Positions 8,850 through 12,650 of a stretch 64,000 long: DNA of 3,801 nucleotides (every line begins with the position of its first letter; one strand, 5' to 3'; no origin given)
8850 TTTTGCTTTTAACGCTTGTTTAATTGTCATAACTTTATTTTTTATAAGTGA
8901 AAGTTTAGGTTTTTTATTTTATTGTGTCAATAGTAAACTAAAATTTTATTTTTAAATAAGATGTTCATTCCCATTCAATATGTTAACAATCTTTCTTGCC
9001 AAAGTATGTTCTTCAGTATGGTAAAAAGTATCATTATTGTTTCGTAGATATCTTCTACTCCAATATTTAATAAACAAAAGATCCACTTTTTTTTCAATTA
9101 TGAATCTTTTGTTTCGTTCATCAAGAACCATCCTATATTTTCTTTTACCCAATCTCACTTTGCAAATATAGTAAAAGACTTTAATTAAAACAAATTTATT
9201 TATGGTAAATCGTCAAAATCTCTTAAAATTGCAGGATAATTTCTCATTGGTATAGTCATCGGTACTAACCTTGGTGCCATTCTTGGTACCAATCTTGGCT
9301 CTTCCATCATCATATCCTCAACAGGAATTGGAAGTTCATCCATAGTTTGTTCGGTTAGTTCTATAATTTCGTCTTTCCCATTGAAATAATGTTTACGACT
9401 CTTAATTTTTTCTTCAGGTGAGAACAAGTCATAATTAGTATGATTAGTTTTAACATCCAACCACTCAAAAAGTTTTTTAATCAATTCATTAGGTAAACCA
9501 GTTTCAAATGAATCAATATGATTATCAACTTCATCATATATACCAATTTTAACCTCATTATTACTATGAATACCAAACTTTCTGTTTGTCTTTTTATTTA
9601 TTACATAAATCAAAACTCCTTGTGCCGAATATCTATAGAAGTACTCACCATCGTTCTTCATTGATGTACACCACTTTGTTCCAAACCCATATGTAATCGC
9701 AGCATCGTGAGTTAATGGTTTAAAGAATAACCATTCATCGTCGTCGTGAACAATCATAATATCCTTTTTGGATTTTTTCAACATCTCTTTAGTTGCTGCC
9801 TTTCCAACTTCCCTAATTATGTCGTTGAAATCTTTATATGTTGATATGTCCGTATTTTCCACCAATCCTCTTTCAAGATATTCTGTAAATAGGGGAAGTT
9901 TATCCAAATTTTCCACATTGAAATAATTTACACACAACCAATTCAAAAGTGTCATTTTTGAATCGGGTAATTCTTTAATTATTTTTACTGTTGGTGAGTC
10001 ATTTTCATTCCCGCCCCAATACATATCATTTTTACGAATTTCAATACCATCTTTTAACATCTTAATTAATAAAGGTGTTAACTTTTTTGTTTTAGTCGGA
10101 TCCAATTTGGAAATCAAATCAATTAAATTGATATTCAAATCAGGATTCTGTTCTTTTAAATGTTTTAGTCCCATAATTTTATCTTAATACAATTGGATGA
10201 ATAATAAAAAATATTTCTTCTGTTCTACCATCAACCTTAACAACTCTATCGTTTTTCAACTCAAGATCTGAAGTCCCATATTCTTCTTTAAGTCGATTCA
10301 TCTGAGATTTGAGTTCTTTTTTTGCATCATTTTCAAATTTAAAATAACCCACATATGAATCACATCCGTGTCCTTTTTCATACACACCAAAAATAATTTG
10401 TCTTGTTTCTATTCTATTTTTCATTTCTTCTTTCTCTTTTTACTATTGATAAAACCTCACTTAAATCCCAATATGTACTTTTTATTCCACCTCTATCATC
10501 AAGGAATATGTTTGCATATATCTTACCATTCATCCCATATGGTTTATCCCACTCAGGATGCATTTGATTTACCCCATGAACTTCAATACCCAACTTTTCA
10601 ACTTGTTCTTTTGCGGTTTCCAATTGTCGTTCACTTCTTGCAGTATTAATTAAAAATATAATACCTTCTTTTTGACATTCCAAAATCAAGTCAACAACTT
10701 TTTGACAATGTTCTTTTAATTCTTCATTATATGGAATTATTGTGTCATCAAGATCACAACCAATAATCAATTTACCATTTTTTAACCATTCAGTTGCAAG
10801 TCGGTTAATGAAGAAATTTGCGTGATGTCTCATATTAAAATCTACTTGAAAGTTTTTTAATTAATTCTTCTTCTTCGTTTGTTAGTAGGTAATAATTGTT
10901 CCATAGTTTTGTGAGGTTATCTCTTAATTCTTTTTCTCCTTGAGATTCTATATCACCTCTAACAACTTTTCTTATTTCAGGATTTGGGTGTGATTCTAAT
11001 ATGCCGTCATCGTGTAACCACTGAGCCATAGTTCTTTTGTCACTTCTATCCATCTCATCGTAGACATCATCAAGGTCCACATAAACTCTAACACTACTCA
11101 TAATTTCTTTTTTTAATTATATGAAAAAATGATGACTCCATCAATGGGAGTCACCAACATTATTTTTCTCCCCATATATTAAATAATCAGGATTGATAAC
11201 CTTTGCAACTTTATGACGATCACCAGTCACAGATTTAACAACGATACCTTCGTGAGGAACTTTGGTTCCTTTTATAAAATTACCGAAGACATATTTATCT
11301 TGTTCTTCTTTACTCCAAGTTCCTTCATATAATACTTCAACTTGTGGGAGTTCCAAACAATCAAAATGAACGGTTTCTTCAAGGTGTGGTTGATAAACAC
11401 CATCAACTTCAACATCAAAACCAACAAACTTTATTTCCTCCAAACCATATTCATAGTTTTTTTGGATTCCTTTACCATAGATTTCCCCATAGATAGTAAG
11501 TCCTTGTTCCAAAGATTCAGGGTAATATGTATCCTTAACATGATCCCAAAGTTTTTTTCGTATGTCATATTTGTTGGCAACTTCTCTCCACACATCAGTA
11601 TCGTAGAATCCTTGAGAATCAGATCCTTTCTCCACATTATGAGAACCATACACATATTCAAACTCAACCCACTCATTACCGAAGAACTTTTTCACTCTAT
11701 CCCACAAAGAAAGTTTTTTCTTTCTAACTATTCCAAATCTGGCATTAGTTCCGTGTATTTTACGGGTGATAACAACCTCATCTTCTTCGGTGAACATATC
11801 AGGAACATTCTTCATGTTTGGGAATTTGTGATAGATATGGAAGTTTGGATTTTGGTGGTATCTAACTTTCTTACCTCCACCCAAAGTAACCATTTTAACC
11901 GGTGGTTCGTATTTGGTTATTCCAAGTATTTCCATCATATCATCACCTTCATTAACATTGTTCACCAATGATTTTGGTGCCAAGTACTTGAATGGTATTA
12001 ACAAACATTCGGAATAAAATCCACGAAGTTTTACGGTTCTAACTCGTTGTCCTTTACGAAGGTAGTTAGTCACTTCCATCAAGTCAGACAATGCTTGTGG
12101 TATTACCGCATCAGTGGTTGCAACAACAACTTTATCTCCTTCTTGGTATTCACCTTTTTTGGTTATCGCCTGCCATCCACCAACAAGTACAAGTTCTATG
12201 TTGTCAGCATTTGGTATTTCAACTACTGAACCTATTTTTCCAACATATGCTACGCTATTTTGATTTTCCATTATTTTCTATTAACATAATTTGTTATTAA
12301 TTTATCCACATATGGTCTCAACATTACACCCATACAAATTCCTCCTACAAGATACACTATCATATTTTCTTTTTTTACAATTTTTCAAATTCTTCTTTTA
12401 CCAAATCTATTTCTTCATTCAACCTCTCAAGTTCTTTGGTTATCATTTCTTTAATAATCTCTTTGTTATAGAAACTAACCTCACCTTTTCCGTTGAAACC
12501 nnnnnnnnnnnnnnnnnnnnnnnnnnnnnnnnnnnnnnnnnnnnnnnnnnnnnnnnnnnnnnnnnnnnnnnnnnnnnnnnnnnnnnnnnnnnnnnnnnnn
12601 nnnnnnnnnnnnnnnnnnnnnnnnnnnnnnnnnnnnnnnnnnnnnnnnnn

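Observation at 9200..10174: Novel conserved domain (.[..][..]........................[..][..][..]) shared by two paralogs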

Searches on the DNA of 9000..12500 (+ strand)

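Call 6: search_dna_similar(query=window:9000-12500:+, collection=phages, mode=near, max_rows=10)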
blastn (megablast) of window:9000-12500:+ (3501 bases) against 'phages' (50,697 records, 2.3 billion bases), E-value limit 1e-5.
No match.
